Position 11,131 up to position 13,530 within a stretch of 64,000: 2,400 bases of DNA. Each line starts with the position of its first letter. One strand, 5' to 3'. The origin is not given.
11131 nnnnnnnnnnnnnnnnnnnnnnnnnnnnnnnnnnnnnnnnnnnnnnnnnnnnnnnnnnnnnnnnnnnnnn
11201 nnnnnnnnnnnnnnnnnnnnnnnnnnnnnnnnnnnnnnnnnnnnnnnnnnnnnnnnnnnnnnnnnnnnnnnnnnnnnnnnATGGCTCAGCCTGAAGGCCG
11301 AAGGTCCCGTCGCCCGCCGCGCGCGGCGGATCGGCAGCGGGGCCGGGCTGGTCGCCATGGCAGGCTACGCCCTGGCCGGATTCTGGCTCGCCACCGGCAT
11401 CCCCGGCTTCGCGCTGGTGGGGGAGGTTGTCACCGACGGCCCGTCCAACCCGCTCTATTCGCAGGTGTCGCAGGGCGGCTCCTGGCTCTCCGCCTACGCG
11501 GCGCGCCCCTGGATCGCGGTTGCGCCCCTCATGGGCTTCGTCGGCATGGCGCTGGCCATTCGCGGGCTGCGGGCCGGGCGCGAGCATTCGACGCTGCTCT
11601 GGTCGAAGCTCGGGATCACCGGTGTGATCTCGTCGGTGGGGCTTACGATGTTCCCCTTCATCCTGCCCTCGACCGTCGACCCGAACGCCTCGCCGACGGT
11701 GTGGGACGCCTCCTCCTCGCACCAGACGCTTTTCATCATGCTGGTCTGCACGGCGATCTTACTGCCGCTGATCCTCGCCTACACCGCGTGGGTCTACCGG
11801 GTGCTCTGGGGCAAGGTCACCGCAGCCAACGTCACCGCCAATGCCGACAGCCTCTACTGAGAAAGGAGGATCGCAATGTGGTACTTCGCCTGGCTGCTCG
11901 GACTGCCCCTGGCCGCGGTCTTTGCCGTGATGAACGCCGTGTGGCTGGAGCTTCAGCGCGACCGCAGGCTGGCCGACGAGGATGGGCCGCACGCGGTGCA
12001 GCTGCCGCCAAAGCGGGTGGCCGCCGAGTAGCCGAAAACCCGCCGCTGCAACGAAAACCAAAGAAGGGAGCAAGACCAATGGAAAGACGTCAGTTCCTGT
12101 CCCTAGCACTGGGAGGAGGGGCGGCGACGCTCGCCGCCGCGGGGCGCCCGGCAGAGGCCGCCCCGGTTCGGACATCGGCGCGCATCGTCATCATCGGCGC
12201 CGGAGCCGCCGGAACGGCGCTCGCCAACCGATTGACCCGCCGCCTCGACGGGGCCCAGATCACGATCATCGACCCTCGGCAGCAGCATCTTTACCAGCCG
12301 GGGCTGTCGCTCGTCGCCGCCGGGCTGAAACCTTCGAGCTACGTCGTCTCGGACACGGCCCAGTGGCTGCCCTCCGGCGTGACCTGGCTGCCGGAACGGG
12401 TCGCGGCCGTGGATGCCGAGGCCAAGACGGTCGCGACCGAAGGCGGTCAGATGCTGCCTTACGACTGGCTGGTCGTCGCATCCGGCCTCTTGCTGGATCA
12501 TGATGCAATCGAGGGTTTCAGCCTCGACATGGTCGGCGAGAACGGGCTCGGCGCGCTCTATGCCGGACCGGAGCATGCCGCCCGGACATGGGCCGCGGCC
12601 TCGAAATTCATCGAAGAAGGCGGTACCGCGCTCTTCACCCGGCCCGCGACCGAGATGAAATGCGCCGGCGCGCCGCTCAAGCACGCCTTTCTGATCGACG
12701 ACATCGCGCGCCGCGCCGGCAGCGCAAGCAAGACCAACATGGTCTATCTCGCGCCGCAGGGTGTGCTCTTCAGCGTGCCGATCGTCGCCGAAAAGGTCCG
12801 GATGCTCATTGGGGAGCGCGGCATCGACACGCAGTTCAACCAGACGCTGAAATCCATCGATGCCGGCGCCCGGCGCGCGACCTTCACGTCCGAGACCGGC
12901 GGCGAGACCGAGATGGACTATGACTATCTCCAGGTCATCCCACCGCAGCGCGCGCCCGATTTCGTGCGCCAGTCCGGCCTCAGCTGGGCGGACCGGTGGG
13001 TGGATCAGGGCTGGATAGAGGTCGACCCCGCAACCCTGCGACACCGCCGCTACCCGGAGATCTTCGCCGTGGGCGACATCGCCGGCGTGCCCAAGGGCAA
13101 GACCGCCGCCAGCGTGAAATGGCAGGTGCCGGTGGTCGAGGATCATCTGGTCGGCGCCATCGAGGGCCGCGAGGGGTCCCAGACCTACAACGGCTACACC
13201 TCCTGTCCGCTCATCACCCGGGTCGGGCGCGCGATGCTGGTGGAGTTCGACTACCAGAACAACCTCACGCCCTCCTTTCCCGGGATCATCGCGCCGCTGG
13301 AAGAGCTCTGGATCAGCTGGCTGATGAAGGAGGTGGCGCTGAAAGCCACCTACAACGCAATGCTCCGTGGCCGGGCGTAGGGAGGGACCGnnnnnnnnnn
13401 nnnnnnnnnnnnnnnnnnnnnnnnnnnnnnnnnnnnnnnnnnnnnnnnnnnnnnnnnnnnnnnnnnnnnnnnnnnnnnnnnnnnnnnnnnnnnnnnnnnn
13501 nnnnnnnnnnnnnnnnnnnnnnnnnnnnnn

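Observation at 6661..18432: One palindrome, three copies: in front of the cydDC remnant, cydABX-sqr and pdo-sqr-sulP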

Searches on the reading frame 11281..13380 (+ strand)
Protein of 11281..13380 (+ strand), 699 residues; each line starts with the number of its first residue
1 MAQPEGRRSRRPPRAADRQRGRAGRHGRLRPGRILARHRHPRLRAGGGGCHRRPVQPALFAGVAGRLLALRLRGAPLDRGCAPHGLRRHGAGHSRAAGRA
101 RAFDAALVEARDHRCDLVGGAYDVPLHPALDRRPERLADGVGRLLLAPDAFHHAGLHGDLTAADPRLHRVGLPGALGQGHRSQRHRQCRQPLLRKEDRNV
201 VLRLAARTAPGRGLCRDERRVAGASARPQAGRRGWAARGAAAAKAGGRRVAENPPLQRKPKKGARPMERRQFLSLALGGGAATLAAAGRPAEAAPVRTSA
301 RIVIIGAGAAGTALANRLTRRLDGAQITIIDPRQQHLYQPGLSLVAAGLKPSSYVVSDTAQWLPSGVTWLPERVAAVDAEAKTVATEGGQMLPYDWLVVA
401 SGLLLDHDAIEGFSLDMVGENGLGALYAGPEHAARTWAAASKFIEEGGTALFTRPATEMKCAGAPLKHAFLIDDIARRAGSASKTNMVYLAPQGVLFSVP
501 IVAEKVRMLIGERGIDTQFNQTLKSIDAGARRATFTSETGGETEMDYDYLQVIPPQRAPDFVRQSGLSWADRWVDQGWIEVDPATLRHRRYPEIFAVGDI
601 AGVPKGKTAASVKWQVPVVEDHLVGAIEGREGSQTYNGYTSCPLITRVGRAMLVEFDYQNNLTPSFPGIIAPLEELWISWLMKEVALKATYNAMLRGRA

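Call 7: search_protein_families(library=pfam, proteins=[window:11281-13380:+], max_evalue=0.01)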
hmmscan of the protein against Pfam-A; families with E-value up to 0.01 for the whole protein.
window:11281-13380:+ (699 aa): 5 families
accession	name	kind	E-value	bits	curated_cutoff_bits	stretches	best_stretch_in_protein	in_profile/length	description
PF07992.20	Pyr_redox_2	-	1.4e-18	67.8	26.1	2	301-402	2-108/291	Pyridine nucleotide-disulphide oxidoreductase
PF05834.18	Lycopene_cycl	-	5.1e-06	26.2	23.4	1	302-338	2-38/380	Lycopene cyclase protein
PF13454.12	NAD_binding_9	-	9e-05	22.9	21.8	1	303-334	1-34/155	FAD-NAD(P)-binding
PF02558.23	ApbA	-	0.001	19.1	22.2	1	302-348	1-47/150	Ketopantoate reductase PanE/ApbA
PF13450.12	NAD_binding_8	-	0.0014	19.3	21.9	1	304-334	1-29/68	NAD(P)-binding Rossmann-like domain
